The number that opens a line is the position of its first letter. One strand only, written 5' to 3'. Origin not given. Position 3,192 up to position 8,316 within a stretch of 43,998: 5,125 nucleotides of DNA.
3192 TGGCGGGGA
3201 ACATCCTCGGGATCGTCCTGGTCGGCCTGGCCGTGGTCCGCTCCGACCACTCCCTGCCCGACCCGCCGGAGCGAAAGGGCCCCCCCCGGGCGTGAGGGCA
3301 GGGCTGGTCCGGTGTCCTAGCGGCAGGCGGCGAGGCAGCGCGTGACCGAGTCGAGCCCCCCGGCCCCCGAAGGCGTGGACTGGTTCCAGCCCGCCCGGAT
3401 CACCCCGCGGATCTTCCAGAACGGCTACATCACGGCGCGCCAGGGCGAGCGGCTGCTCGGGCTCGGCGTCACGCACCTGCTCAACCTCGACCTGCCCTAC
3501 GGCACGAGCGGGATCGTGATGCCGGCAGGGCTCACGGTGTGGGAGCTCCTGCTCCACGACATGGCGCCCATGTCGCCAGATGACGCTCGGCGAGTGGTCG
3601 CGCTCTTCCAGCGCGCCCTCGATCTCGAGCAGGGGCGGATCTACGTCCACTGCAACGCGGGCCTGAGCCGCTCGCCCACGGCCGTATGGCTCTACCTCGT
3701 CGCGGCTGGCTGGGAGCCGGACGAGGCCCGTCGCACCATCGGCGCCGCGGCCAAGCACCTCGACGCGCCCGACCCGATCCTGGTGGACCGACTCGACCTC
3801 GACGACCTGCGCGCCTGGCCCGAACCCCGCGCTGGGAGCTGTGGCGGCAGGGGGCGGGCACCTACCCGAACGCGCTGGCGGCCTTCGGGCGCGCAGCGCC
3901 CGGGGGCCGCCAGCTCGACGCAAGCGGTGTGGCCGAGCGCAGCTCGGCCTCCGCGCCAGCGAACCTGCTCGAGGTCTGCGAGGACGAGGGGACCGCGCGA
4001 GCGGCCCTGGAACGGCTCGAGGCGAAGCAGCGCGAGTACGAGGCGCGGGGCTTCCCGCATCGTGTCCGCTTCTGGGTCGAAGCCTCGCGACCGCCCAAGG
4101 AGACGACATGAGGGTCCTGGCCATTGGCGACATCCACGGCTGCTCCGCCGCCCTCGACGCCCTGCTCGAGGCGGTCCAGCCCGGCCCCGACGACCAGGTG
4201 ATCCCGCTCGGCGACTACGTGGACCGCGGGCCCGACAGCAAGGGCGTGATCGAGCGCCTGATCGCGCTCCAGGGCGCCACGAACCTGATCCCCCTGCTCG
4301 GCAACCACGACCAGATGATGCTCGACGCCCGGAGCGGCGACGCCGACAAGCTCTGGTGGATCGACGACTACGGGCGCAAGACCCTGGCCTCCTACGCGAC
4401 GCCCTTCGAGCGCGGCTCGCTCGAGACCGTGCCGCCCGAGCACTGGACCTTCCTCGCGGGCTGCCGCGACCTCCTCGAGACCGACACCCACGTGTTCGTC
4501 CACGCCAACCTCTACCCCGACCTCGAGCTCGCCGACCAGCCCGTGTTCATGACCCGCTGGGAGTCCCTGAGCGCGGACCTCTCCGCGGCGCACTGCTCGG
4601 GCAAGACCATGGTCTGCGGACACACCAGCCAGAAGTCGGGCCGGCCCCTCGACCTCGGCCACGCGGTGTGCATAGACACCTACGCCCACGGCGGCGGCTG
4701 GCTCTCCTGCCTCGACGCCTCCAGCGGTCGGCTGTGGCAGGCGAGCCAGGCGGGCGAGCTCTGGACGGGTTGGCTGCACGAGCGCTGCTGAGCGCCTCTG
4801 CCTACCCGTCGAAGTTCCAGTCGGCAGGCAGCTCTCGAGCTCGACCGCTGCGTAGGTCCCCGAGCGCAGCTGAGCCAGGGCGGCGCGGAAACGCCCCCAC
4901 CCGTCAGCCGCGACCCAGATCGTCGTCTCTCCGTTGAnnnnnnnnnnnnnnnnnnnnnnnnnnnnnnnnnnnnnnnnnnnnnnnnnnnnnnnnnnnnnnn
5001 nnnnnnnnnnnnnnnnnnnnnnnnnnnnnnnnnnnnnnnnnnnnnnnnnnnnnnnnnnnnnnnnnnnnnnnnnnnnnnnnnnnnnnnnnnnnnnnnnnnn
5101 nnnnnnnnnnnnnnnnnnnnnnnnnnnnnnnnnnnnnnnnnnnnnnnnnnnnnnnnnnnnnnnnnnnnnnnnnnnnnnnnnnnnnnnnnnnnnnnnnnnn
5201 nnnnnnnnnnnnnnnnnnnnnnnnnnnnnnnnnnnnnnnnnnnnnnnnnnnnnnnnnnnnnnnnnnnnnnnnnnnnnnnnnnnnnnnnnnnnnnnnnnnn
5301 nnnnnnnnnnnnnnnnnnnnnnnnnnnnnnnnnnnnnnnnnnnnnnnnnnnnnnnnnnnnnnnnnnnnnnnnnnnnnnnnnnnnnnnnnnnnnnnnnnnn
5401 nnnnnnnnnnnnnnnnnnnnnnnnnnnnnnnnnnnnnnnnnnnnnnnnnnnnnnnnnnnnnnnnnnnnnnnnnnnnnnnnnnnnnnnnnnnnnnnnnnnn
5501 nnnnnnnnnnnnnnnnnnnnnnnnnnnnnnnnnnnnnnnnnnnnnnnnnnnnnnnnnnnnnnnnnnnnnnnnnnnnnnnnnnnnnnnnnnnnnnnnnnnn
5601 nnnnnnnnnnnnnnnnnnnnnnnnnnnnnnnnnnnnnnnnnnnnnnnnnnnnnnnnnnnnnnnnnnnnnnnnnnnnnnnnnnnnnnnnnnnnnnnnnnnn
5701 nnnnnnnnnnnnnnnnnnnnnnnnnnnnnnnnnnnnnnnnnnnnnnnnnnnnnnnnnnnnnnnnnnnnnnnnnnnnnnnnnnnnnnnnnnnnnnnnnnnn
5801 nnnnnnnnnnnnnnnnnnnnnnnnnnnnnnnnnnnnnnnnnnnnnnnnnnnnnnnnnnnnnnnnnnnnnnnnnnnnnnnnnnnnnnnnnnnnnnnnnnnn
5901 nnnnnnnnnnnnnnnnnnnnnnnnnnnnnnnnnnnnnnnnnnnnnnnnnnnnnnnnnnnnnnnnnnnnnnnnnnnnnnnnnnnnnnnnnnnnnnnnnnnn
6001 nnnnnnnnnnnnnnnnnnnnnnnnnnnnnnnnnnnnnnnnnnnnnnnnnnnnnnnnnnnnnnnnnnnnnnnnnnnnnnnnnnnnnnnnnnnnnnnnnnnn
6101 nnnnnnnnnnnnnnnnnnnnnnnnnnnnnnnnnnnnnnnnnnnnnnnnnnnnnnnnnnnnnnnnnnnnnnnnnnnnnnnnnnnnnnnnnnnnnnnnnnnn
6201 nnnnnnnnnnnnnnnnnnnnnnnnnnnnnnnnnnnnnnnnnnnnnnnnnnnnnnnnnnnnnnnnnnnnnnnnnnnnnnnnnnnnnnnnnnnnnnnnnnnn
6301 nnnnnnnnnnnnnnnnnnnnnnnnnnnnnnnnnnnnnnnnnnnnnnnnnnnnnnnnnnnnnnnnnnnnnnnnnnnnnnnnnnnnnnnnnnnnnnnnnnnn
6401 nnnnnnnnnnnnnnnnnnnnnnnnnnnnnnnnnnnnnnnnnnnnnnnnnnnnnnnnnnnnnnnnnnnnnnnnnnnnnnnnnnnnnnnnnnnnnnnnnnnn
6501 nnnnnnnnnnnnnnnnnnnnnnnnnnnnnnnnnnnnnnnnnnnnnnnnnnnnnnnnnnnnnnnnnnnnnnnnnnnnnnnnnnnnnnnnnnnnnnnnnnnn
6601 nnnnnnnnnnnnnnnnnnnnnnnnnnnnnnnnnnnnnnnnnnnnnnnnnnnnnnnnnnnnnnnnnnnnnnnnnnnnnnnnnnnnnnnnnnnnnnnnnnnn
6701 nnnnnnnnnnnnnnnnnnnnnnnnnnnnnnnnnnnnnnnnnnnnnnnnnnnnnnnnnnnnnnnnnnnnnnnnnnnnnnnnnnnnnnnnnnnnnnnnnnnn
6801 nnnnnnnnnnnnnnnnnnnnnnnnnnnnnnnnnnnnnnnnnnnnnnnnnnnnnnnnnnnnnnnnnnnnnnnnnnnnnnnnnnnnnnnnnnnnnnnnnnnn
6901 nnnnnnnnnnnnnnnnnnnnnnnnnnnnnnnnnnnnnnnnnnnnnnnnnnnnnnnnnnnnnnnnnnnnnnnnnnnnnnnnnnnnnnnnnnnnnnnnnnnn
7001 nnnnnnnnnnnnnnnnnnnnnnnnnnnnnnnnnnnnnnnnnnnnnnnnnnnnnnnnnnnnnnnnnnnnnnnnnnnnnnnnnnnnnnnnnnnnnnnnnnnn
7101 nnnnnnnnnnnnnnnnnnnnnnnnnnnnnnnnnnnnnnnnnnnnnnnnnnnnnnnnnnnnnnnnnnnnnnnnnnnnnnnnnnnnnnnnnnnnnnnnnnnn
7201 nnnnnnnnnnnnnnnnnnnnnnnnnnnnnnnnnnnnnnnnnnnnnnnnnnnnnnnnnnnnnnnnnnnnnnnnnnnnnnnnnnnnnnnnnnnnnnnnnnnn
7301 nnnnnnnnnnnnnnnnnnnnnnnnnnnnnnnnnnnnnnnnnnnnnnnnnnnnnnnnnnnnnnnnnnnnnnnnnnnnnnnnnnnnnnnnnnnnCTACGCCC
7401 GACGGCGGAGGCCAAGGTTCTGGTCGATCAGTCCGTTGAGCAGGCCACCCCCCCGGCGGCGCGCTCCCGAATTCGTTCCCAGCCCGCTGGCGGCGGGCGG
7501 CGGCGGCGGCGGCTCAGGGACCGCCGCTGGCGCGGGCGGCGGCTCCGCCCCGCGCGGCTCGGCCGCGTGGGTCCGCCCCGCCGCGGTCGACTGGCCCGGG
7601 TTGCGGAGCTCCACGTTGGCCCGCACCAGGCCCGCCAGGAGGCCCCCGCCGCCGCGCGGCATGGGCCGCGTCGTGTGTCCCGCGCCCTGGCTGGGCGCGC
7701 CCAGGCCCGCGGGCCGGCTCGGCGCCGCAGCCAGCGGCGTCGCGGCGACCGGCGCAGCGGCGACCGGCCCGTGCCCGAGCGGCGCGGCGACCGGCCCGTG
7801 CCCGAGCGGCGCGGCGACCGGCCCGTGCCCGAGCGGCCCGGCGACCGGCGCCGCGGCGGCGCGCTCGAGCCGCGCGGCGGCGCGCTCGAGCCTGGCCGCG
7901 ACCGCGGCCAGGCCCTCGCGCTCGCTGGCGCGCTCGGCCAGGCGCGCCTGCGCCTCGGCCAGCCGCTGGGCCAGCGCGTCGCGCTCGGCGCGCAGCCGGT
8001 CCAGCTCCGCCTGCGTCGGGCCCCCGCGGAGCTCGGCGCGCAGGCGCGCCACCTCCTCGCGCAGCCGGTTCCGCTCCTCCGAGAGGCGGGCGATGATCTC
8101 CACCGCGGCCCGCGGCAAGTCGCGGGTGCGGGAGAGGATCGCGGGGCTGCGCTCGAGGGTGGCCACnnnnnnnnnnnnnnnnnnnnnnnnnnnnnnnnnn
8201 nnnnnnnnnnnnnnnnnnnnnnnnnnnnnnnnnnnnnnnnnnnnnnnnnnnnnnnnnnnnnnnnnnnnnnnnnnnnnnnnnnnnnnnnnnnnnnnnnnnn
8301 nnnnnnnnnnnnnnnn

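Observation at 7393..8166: Coiled-coil protein with three tandem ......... repeats and a duplicated GGGLL-GL---N--LR C-terminal motif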

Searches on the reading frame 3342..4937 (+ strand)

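Call 46: search_protein_families(library=pfam, proteins=[window:3342-4937:+], max_evalue=0.0001)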
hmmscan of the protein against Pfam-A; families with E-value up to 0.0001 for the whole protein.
window:3342-4937:+ (531 aa): 3 families
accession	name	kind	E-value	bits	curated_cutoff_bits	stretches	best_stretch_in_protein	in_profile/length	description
PF22784.1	PTP-SAK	-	1.5e-06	28.8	27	1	34-134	23-121/153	Swiss Army Knife protein, DSP-PTPase phosphatase domain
PF00782.25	DSPc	-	8.1e-06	26.1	33.5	1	93-121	69-97/133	Dual specificity phosphatase, catalytic domain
PF22785.1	Tc-R-P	-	2e-05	25.5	27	1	44-123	25-105/106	Polymorphic toxin system, DSP-PTPase phosphatase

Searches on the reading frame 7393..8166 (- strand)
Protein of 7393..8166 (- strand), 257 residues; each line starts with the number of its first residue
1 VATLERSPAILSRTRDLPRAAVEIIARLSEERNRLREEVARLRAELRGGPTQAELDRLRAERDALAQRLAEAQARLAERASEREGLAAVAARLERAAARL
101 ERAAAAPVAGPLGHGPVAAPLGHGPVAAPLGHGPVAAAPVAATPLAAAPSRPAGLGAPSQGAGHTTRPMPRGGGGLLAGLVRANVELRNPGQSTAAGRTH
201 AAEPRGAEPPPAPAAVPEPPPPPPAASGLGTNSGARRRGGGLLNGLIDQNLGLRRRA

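Call 6: search_protein_families(library=pfam, proteins=[window:7393-8166:-], max_evalue=0.01)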
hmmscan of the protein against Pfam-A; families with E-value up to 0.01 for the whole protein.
window:7393-8166:- (257 aa): 1 family
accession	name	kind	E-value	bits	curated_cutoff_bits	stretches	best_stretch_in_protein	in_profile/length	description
PF10473.14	CENP-F_leu_zip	-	0.0053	17.3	34.5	1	30-101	52-121/140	Leucine-rich repeats of kinetochore protein Cenp-F/LEK1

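Call 8: find_homologous_proteins(query=window:7393-8166:-, max_evalue=0.001)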
Query window:7393-8166:- (257 aa): 15 proteins with E <= 0.001 among 8000 candidates.
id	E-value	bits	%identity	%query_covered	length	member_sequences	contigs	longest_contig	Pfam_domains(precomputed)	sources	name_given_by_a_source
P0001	1.9e-41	161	47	100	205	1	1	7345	-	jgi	jgi:septal ring factor EnvC (AmiA/AmiB activator)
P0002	3.1e-32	130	45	99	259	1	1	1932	-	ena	-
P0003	9.6e-27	112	47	83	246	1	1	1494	-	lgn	-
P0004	1.4e-26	112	42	100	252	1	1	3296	-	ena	-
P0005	1.6e-26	112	42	100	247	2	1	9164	-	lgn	-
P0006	6.4e-26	110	44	100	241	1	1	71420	-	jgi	jgi:hypothetical protein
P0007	3.2e-25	107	43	100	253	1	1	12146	-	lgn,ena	-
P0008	9.8e-25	106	41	74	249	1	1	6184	-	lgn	-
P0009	2.4e-24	105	42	95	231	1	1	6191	-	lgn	-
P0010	4.4e-24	104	41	99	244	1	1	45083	-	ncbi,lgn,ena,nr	ncbi:MAG: hypothetical protein JKY65_24365 [Planctomycetes bacterium]|nr:hypothetical protein [Planc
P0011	1.0e-23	103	41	99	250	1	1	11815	-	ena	-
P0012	2.7e-22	98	41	95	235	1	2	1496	-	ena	-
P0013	4.1e-13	68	38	100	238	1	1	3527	-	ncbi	-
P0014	1.0e-12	66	40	69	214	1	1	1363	-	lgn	-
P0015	1.9e-9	56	40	71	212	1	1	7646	-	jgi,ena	-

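Call 11: find_encoding_contigs(protein=P0006, flank=10000, max_places=2)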
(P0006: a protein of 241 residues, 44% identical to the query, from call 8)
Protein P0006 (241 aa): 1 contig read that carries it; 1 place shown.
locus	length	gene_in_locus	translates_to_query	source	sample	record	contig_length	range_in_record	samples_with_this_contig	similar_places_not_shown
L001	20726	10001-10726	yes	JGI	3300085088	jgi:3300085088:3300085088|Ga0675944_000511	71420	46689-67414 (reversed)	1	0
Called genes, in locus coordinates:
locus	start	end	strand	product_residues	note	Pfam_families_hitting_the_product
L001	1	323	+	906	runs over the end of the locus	PF00498:FHA, PF16697:Yop-YscD_cpl, PF00069:Pkinase, PF07714:PK_Tyr_Ser-Thr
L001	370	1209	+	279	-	PF07660:STN (faint), PF16344:FecR_C (faint)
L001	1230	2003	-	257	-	-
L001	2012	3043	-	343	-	PF01118:Semialdhyde_dh, PF22698:Semialdhyde_dhC_1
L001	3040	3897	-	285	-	PF22626:LysX_preATP_grasp, PF08443:RimK, PF02222:ATP-grasp (faint)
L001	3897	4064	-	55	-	PF21344:Zn_ribbon_LysW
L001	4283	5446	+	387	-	-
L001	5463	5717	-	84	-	-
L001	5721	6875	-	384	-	-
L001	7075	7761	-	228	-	-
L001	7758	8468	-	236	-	-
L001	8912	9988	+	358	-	-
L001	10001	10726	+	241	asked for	-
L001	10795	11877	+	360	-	PF00022:Actin (faint), PF06723:MreB_Mbl, PF25229:Salactin (weak)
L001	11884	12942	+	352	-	PF00239:Resolvase, PF07508:Recombinase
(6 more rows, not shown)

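Call 12: find_encoding_contigs(protein=P0010, flank=10000, max_places=2)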
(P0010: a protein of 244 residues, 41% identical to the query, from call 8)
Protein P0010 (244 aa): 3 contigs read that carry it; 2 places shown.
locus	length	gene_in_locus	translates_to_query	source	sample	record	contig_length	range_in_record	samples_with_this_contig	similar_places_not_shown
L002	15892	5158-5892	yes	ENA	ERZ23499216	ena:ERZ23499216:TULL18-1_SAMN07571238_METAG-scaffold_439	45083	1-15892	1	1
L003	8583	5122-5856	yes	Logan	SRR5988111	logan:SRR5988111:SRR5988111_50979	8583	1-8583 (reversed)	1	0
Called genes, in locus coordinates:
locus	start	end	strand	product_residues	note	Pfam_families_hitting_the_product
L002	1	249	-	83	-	?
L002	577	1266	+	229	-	PF08238:Sel1 (weak)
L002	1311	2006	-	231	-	PF00498:FHA (weak)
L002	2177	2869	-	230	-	-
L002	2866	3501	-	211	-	-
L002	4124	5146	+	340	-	-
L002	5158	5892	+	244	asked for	-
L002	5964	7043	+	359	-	PF00022:Actin (faint), PF06723:MreB_Mbl, PF14450:FtsA (faint), PF25229:Salactin (weak)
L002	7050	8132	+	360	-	PF00239:Resolvase, PF07508:Recombinase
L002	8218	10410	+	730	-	PF00069:Pkinase, PF01636:APH (faint), PF07714:PK_Tyr_Ser-Thr, PF03109:ABC1 (weak)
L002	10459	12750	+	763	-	PF00324:AA_permease, PF13520:AA_permease_2, PF03522:SLC12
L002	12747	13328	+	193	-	PF28549:NDPSase_N, PF00293:NUDIX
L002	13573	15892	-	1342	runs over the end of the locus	PF14559:TPR_19 (faint), PF13431:TPR_17 (faint), PF12969:DUF3857, PF01841:Transglut_core, PF12970:DUF3858 (weak)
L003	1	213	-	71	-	?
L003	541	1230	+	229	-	PF08238:Sel1 (weak)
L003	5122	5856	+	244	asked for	-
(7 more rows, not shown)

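Call 13: find_encoding_contigs(protein=P0001, flank=10000, max_places=2)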
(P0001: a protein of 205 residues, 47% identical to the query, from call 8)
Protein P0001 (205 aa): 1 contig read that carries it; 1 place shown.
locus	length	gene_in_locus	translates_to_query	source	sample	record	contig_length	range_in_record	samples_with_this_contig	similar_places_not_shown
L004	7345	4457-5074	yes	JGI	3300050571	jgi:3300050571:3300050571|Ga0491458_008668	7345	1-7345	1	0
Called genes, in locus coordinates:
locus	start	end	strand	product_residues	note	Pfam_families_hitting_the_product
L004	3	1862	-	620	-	?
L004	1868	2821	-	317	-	PF00005:ABC_tran, PF13304:AAA_21 (weak)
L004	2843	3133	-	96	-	-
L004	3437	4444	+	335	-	PF17675:APG6_N (faint)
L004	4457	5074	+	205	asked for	-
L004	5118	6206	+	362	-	PF00022:Actin (faint), PF06723:MreB_Mbl, PF25229:Salactin (weak)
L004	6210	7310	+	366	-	PF00239:Resolvase, PF07508:Recombinase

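Call 14: find_related_loci(query=A1, collection=genome_contigs, flank=6000)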
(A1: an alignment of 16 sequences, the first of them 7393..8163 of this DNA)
Query A1 (256 aa) in genome_contigs; peptide patterns used: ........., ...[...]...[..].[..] (x = any residue, [..] = any of these).
150 stretches matched a pattern; 6 encode a relative of the query (tblastn E <= 1e-3); 6 distinct loci.
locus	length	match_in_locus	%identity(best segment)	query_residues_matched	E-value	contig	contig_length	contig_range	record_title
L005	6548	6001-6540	49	1-195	4e-33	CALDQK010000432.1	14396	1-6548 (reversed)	MAG TPA_asm: uncultured bacterium isolate ERR599081_bin.20_CONCOCT_v1.1_MAG genome assembly, contig: ERZ841280.2803, who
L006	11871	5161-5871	41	1-254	3e-35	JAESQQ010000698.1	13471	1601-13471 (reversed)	MAG: Planctomycetota bacterium isolate NORP233 CoAssembly_2926445, whole genome shotgun sequence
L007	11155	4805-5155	48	2-102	2e-15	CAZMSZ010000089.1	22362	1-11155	MAG TPA_asm: uncultured Planctomycetota bacterium isolate SRP263527_co1_244 genome assembly, contig: NODE_1872_length_22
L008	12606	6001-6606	39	14-188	2e-14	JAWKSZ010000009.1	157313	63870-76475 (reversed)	MAG: Planctomycetota bacterium isolate ABC1.64 ABC1.64.fa-9, whole genome shotgun sequence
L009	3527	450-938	40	3-188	1e-7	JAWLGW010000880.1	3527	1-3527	MAG: Planctomycetota bacterium isolate 30dZY2.bin.140 NODE_33515_length_3527_cov_2.848891, whole genome shotgun sequence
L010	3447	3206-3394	50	18-83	6e-7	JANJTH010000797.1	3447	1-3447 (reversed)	MAG: Planctomycetota bacterium isolate RX1_metabat.bin.42 RX1_metabat.bin.42_RX1_k141_372316, whole genome shotgun seque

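Call 41: search_protein_representatives(alignment_id=A1)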
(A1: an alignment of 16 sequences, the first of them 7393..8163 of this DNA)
Query: 16 sequences, 230 profile positions. Proteins with E-value up to 0.001 (for the whole library): 29; up to 1e-10: 19; up to 1e-30: 10. The best 29 are listed.
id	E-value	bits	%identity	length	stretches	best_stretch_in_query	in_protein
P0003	2.5e-84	299.1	-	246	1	1-224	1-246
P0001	2.5e-66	240.3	-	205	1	1-226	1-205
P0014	1.9e-50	188.3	-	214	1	12-227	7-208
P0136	8.5e-46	173.1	-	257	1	6-226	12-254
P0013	1.7e-45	172.1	-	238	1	3-226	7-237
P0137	4.2e-44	167.5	-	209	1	8-226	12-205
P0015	5.9e-44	167.1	-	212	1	10-228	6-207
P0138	3.1e-39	151.6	-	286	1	10-226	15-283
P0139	1.2e-34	136.6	-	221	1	1-228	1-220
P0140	1.5e-33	133.0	-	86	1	1-76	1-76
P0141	6.8e-27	111.2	-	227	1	15-227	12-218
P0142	7.3e-27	111.1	-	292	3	11-169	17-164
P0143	1.4e-25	106.9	-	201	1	20-227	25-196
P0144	1.4e-24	103.6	-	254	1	15-229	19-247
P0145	1.5e-23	100.3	-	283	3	36-226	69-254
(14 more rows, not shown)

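Call 49: predict_structure(alignment_id=A3)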
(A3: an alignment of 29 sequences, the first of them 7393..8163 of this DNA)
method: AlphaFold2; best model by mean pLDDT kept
length: 256 residues; sequences in the alignment: 29
mean_pLDDT: 69.9   pTM: 0.31
mean pLDDT of the five models: 69.9, 69.4, 68.5, 67.6, 67.4
residues with pLDDT >= 90: 71; 70-90: 49; 50-70: 95; < 50: 41
segments of 3 or more residues with pLDDT < 50: 142-144, 197-202, 227-230
pLDDT, mean of each block of 10 residues (from residue 1): 50 64 90 97 90 96 98 94 92 96 77 55 52 51 50 49 50 69 73 47 51 63 54 53 82 73
secondary structure, 60 per line:
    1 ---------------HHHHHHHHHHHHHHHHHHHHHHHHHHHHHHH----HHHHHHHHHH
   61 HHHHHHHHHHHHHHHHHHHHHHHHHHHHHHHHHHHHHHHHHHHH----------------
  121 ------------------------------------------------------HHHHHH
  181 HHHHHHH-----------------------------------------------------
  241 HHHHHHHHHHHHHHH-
elements in order: H16-46 H51-104 H175-187 H241-255

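Call 54: search_protein_families(library=ncbifam, proteins=[window:7393-8166:-], max_evalue=0.01)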
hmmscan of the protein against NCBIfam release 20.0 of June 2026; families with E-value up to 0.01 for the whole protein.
window:7393-8166:- (257 aa): 1 family
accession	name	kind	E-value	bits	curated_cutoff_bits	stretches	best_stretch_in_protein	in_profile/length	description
NF045487.1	ASRP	equivalog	0.0038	15.9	300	1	25-101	326-403/593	archaea-specific SMC-related protein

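Call 86: search_dna_similar(query=window:7393-8166:-, collection=plasmids, mode=protein, max_evalue=0.0001, max_rows=8)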
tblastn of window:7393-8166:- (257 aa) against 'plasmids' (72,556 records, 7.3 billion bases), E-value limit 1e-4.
No match.

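Call 87: find_related_loci(query=A1, collection=viral_contigs, flank=3000)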
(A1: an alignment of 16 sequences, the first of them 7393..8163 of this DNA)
Query A1 (256 aa) in viral_contigs; peptide patterns used: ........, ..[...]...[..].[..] (x = any residue, [..] = any of these).
40 stretches matched a pattern, but none encodes a relative of the query by tblastn (E <= 1e-3).

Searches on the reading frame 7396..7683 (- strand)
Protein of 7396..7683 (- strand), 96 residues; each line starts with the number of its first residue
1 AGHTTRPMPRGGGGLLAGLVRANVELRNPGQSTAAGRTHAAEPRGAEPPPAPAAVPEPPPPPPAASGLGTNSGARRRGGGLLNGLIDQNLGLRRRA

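Call 68: search_protein_families(library=pfam, proteins=[window:7396-7683:-], max_evalue=10)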
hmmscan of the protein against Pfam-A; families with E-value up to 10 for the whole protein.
seq(96 aa): 2 families
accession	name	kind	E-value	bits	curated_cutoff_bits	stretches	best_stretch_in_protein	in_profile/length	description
PF00291.31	PALP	-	0.14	11.9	35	1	9-71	164-223/295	Pyridoxal-phosphate dependent enzyme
PF04625.18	DEC-1_N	-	0.67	9.4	29.2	1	36-66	114-144/403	DEC-1 protein, N-terminal region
